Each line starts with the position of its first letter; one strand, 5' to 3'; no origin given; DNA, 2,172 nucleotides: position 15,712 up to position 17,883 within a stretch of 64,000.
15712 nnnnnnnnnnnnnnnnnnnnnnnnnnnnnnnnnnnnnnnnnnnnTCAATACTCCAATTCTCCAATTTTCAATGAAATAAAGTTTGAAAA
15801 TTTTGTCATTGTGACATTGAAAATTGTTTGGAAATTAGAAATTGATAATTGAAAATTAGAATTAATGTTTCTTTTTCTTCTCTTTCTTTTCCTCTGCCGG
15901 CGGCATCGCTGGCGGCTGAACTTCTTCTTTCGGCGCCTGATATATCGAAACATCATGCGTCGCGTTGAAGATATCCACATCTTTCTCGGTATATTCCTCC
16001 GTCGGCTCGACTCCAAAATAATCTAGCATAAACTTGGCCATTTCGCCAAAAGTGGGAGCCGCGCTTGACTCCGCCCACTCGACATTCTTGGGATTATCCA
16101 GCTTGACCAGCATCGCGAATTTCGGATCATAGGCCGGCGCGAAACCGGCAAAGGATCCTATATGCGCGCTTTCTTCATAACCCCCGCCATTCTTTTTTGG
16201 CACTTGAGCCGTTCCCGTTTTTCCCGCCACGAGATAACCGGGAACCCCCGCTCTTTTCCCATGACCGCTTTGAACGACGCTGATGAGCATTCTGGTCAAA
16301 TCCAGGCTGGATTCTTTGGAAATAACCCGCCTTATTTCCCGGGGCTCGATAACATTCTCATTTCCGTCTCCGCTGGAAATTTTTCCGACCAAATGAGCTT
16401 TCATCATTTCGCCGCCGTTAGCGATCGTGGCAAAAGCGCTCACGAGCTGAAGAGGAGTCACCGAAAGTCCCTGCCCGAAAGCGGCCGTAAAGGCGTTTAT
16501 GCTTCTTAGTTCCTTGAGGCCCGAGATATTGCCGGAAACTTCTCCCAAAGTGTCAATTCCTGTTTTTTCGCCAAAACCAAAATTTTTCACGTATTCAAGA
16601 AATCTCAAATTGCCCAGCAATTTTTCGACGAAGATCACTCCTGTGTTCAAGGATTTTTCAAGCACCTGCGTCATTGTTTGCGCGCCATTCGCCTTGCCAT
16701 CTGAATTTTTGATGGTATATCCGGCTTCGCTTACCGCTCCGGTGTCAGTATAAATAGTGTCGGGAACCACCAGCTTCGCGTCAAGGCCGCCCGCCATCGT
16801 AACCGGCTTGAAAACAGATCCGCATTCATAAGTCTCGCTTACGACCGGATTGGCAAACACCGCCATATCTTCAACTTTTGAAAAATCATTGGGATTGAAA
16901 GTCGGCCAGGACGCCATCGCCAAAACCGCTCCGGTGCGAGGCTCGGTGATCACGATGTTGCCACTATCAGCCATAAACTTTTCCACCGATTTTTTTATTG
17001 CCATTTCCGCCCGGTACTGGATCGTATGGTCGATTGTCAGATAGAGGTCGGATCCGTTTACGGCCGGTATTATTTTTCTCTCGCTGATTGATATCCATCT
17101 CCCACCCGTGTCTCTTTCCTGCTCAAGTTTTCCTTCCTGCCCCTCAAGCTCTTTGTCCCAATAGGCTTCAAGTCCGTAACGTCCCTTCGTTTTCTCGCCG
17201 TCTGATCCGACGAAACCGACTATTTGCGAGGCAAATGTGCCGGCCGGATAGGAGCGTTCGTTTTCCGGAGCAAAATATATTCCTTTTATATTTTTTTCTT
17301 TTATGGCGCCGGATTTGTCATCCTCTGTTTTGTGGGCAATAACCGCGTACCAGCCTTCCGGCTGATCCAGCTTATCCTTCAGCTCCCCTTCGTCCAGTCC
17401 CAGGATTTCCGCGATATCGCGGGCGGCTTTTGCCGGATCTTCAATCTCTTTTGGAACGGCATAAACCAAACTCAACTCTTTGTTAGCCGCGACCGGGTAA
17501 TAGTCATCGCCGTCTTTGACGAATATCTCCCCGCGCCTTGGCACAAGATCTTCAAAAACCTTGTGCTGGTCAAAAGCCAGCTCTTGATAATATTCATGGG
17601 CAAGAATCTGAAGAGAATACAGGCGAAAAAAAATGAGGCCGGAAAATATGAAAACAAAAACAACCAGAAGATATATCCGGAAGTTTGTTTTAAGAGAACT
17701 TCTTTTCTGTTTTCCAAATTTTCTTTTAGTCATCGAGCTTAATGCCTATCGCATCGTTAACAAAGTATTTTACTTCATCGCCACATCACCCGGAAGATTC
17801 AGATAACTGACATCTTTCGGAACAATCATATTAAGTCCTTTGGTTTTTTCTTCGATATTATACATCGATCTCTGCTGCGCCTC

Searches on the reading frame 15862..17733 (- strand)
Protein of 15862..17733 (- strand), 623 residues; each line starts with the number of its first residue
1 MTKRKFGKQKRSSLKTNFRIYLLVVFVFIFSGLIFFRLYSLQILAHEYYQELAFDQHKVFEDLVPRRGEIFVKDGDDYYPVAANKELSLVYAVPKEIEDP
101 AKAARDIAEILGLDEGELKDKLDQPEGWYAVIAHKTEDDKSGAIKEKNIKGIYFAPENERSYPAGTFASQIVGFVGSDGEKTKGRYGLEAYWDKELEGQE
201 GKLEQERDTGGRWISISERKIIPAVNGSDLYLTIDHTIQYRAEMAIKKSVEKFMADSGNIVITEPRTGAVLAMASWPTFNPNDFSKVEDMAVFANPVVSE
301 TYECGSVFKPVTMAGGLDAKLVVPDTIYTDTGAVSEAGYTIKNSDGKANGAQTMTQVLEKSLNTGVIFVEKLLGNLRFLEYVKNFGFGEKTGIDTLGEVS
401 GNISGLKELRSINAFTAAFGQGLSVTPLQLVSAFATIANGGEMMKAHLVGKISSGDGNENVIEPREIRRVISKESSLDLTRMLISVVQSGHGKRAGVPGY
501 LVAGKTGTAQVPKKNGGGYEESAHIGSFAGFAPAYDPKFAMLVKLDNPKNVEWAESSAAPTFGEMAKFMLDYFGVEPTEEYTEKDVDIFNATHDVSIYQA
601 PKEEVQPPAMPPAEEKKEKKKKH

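Call 85: search_protein_families(library=pfam, max_evalue=1e-8, proteins=[window:15862-17733:-])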
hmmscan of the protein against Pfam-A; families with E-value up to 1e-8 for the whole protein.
window:15862-17733:- (623 aa): 2 families
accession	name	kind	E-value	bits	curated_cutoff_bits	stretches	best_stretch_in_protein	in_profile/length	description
PF00905.27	Transpeptidase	-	4.2e-73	246.6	22.1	1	259-564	2-296/299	Penicillin binding protein transpeptidase domain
PF03717.20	PBP_dimer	-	2e-14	54.8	24.4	1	64-214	3-176/180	Penicillin-binding Protein dimerisation domain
